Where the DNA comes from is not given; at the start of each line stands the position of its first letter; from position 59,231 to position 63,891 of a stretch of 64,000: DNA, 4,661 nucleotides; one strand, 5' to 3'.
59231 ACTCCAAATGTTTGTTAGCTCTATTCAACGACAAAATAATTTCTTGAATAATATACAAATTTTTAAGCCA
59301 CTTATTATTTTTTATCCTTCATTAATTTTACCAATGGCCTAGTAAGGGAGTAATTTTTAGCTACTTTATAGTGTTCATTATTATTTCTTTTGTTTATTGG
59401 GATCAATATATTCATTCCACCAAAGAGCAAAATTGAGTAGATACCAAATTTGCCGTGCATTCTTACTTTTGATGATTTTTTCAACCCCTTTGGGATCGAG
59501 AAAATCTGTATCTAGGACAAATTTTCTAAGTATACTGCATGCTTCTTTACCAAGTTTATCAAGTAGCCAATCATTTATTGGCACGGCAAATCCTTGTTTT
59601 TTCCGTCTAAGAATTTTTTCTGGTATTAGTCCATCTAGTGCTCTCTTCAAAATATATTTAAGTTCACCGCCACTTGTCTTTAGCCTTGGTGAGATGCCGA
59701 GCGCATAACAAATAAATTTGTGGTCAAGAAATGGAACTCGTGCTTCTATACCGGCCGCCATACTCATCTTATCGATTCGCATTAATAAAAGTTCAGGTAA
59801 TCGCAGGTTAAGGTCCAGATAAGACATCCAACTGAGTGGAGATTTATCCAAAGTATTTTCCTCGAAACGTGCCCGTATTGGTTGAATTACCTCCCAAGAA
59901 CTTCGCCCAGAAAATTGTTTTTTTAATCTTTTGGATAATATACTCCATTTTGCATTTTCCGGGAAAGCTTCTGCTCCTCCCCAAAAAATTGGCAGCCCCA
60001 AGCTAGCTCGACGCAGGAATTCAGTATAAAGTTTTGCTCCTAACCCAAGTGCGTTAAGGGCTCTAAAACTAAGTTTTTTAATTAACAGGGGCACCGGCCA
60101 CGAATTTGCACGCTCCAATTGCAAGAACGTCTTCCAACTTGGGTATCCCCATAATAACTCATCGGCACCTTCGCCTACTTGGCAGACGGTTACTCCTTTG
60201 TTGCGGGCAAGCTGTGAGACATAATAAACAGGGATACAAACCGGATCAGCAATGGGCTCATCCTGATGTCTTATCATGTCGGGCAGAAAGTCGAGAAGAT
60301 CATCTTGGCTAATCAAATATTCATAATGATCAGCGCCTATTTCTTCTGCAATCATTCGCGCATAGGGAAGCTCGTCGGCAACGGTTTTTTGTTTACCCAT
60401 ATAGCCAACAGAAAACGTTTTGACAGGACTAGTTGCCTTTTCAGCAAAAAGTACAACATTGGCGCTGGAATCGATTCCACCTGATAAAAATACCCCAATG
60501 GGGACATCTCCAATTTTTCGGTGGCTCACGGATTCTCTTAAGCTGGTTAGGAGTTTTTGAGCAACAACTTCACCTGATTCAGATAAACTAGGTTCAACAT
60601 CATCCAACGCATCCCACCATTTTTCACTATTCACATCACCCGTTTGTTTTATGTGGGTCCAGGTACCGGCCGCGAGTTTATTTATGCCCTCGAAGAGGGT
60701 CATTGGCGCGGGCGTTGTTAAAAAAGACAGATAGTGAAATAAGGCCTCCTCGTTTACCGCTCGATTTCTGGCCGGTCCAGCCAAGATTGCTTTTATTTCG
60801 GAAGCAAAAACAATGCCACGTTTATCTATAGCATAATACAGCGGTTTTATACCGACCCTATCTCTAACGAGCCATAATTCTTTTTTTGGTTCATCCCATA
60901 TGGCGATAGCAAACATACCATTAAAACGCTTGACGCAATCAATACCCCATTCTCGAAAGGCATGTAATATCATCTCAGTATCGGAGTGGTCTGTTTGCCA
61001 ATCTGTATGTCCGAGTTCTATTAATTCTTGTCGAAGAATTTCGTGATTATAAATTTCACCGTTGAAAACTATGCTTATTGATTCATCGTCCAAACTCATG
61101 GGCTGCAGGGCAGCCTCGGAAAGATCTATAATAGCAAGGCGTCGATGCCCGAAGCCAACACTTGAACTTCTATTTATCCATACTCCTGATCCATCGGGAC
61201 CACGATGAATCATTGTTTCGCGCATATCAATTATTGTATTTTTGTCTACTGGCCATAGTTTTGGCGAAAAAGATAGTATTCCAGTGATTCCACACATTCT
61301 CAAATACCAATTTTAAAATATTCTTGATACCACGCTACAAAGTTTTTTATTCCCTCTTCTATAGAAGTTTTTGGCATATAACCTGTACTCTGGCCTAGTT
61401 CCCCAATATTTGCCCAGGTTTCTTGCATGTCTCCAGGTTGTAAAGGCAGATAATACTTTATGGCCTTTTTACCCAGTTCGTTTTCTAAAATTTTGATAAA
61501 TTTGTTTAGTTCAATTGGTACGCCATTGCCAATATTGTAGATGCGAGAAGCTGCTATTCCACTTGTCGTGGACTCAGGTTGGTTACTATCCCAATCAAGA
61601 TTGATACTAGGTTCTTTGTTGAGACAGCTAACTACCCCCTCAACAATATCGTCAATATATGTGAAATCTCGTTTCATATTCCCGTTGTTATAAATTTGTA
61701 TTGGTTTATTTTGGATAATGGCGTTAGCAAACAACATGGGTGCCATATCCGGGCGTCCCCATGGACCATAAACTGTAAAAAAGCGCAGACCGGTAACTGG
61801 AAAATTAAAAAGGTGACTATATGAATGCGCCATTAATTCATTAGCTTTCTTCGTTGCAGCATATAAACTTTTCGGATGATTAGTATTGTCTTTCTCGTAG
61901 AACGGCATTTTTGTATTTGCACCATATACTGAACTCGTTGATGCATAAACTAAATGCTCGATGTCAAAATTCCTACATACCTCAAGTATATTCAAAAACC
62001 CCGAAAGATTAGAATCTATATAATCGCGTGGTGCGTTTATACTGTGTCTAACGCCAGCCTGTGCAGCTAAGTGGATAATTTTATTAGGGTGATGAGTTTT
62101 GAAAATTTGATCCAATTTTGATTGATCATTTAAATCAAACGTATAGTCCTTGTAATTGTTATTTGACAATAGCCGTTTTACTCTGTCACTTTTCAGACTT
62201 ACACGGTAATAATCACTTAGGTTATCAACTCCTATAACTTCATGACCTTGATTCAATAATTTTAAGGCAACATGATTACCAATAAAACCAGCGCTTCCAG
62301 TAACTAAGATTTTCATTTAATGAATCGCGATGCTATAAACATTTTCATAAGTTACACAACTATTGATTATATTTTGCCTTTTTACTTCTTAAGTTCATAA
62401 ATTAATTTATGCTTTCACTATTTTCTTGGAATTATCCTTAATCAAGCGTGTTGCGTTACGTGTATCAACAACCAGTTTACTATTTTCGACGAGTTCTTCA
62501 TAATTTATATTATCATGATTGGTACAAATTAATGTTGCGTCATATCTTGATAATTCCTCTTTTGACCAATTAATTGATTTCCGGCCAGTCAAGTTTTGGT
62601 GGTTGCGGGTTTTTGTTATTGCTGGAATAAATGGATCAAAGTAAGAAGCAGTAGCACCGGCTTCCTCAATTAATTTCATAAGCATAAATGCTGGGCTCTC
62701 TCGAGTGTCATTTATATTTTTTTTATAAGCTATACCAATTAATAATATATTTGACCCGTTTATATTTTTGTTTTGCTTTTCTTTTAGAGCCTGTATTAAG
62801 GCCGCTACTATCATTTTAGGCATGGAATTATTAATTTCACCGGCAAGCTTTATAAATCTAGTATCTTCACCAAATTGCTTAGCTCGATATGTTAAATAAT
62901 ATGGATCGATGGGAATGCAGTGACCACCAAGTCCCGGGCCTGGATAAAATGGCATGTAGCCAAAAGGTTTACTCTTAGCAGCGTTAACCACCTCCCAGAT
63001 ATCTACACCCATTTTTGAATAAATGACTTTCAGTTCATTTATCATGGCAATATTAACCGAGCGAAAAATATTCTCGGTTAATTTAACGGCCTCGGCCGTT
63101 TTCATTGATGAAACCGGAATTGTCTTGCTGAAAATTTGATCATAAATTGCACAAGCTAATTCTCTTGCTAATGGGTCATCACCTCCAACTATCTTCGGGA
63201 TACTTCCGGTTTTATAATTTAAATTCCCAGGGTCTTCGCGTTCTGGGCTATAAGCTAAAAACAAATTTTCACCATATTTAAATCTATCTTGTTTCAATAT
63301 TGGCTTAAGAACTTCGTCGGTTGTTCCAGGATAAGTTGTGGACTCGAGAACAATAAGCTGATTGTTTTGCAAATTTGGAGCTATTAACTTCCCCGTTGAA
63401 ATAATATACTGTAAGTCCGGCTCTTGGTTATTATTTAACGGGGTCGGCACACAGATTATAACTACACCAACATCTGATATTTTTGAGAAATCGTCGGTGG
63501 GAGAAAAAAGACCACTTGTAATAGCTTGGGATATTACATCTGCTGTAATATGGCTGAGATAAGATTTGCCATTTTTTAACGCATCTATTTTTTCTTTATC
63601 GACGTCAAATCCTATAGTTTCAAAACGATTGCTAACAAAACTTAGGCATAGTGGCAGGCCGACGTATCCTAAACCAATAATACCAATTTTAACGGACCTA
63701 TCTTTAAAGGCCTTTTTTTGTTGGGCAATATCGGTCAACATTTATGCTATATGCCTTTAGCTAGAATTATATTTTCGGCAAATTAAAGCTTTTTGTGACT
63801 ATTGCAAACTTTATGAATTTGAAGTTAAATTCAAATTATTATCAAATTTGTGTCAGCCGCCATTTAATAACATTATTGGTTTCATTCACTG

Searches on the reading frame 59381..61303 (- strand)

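Call 36: search_protein_families(library=ncbifam, proteins=[window:59381-61303:-], max_evalue=1e-10)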
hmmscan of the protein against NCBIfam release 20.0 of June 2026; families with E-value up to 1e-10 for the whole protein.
window:59381-61303:- (640 aa): 6 families
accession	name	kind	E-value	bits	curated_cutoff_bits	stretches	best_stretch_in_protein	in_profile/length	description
TIGR01536.1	asn_synth_AEB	equivalog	2.4e-143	478.9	267.1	1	4-572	1-517/517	asparagine synthase (glutamine-hydrolyzing)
TIGR03108.1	eps_aminotran_1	hypoth_equivalog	7.2e-143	477.5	816.9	1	3-617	1-607/628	XrtA/PEP-CTERM system amidotransferase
TIGR03104.1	trio_amidotrans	equivalog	1.8e-123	412.9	570.1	2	3-392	1-384/589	N-acetylglutaminylglutamine amidotransferase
NF006949.0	PRK09431.1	equivalog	7e-88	295.5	499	3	3-174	1-166/554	asparagine synthase B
NF033535.1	lass_lactam_cya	exception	2.3e-71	241.2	525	1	3-402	1-392/668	lasso peptide isopeptide bond-forming cyclase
NF033561.1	macrolact_Ik_Al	subfamily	5.4e-22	78.1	300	1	121-388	73-335/561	albusnodin/ikarugamycin family macrolactam cyclase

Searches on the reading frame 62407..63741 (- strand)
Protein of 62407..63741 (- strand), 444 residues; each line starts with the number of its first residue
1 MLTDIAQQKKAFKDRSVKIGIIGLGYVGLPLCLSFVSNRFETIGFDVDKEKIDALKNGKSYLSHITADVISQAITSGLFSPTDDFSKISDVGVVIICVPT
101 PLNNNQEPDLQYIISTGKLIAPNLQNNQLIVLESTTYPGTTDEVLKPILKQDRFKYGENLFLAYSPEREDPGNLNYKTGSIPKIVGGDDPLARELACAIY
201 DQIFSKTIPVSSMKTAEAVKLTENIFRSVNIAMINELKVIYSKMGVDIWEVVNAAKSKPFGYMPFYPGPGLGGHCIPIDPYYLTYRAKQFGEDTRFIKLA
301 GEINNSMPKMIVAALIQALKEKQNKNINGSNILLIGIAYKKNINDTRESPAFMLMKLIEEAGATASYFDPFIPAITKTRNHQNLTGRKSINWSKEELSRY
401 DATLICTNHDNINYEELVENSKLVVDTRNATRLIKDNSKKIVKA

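Call 36: search_protein_families(library=ncbifam, proteins=[window:62407-63741:-], max_evalue=1e-10)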
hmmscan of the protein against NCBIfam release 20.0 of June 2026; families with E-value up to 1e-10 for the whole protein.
window:62407-63741:- (444 aa): 6 families
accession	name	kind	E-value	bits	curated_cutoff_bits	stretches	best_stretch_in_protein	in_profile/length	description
TIGR03026.1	NDP-sugDHase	subfamily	4.9e-122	407.6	189.8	1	18-429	2-413/413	nucleotide sugar dehydrogenase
NF040825.1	UDPMaNacDH_Arch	equivalog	2.8e-75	253.8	750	1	17-429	1-399/418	UDP-N-acetyl-D-mannosamine dehydrogenase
NF011729.0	PRK15182.1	equivalog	6e-70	236.1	592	1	16-412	6-391/425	Vi polysaccharide biosynthesis UDP-N-acetylglucosamine C-6 dehydrogenase TviB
NF008286.0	PRK11064.1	equivalog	4.9e-68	229.6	459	1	18-429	5-417/420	UDP-N-acetyl-D-mannosamine dehydrogenase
NF041297.1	UDPGDh_AglM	equivalog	1.6e-44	152.6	670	1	18-430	2-416/429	UDP-glucose 6-dehydrogenase AglM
NF047673.2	TeichurnBiosyTuaD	equivalog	1.1e-41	143.4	700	1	18-431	3-414/439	UDP-glucose 6-dehydrogenase TuaD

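Call 66: find_encoding_contigs(protein=window:62407-63741:-, flank=10000, max_places=1)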
Protein window:62407-63741:- (444 aa): 6 contigs read that carry it; 1 place shown.
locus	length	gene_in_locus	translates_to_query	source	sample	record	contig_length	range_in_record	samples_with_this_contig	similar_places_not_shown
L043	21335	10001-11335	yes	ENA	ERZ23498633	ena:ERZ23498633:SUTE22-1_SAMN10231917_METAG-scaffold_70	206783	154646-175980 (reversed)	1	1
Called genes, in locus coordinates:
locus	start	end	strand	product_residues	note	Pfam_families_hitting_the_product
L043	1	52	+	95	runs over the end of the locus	PF00355:Rieske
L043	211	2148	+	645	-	PF16177:ACAS_N, PF00501:AMP-binding, PF13193:AMP-binding_C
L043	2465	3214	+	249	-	PF01925:TauE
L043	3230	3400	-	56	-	-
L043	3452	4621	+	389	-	PF00155:Aminotran_1_2, PF01041:DegT_DnrJ_EryC1, PF01053:Cys_Met_Meta_PP (weak)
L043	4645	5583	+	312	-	PF00106:adh_short (faint), PF01073:3Beta_HSD, PF01370:Epimerase, PF02719:Polysacc_synt_2, PF04321:RmlD_sub_bind, PF05368:NmrA, PF16363:GDP_Man_Dehyd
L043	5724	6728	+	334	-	PF00288:GHMP_kinases_N, PF08544:GHMP_kinases_C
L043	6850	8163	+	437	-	PF01029:NusB, PF01189:Methyltr_RsmB-F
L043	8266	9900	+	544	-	PF16889:Hepar_II_III_N, PF07940:Hepar_II_III_C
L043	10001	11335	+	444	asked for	PF03446:NAD_binding_2, PF03721:UDPG_MGDP_dh_N, PF00984:UDPG_MGDP_dh, PF03720:UDPG_MGDP_dh_C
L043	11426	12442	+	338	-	PF01073:3Beta_HSD, PF01370:Epimerase, PF02719:Polysacc_synt_2, PF04321:RmlD_sub_bind, PF07993:NAD_binding_4 (faint), PF16363:GDP_Man_Dehyd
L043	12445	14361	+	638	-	PF13522:GATase_6, PF13537:GATase_7, PF00733:Asn_synthase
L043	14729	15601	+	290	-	PF13489:Methyltransf_23 (weak), PF01728:FtsJ (weak), PF05175:MTS (weak), PF07021:MetW (weak), PF13847:Methyltransf_31, PF08241:Methyltransf_11, PF08242:Methyltransf_12, PF13649:Methyltransf_25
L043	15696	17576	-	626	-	-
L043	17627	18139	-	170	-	-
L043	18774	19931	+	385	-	-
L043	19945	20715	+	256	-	PF00977:His_biosynth, PF05690:ThiG (faint), PF01180:DHO_dh (faint), PF01207:Dus (faint)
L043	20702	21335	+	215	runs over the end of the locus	PF00117:GATase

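Call 67: find_homologous_proteins(query=L043:211-2148:+, max_evalue=1e-50)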
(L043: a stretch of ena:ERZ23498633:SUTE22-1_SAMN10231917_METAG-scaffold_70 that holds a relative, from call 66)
Query L043:211-2148:+ (645 aa): 8000 proteins with E <= 1e-50 among 8000 candidates; the best 120 are listed.
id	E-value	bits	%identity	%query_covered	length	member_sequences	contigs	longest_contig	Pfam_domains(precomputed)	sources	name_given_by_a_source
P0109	0.0e+0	1529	100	100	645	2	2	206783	PF16177.12,PF00501.35,PF13193.13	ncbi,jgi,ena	-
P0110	0.0e+0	1354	87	100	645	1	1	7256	PF16177.12,PF00501.35,PF13193.13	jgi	jgi:acetyl-CoA synthetase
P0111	0.0e+0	1354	87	100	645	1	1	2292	PF16177.12,PF00501.35,PF13193.13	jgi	jgi:acetyl-CoA synthetase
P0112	0.0e+0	1353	87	100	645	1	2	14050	PF16177.12,PF00501.35,PF13193.13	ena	-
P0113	0.0e+0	1353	87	100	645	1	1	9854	PF16177.12,PF00501.35,PF13193.13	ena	-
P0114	0.0e+0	1353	87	100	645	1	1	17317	PF16177.12,PF00501.35,PF13193.13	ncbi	-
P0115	0.0e+0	1352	87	100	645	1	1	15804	PF16177.12,PF00501.35,PF13193.13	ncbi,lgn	-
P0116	0.0e+0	1352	87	100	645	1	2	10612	PF16177.12,PF00501.35,PF13193.13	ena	-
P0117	0.0e+0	1352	87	100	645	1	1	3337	PF16177.12,PF00501.35,PF13193.13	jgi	jgi:acetyl-CoA synthetase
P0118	0.0e+0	1351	87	100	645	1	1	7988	PF16177.12,PF00501.35,PF13193.13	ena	-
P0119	0.0e+0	1351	87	100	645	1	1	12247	PF16177.12,PF00501.35,PF13193.13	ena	-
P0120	0.0e+0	1351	87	100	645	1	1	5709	PF16177.12,PF00501.35,PF13193.13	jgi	-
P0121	0.0e+0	1351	87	100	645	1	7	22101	PF16177.12,PF00501.35,PF13193.13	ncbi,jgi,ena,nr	ncbi:MAG TPA: acetate--CoA ligase [Rhodospirillales bacterium]|nr:acetate--CoA ligase [Rhodospirilla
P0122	0.0e+0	1351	87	100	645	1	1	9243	PF16177.12,PF00501.35,PF13193.13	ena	-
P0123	0.0e+0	1351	87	100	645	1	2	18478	PF16177.12,PF00501.35,PF13193.13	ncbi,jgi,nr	nr:acetate--CoA ligase [Rhodospirillales bacterium]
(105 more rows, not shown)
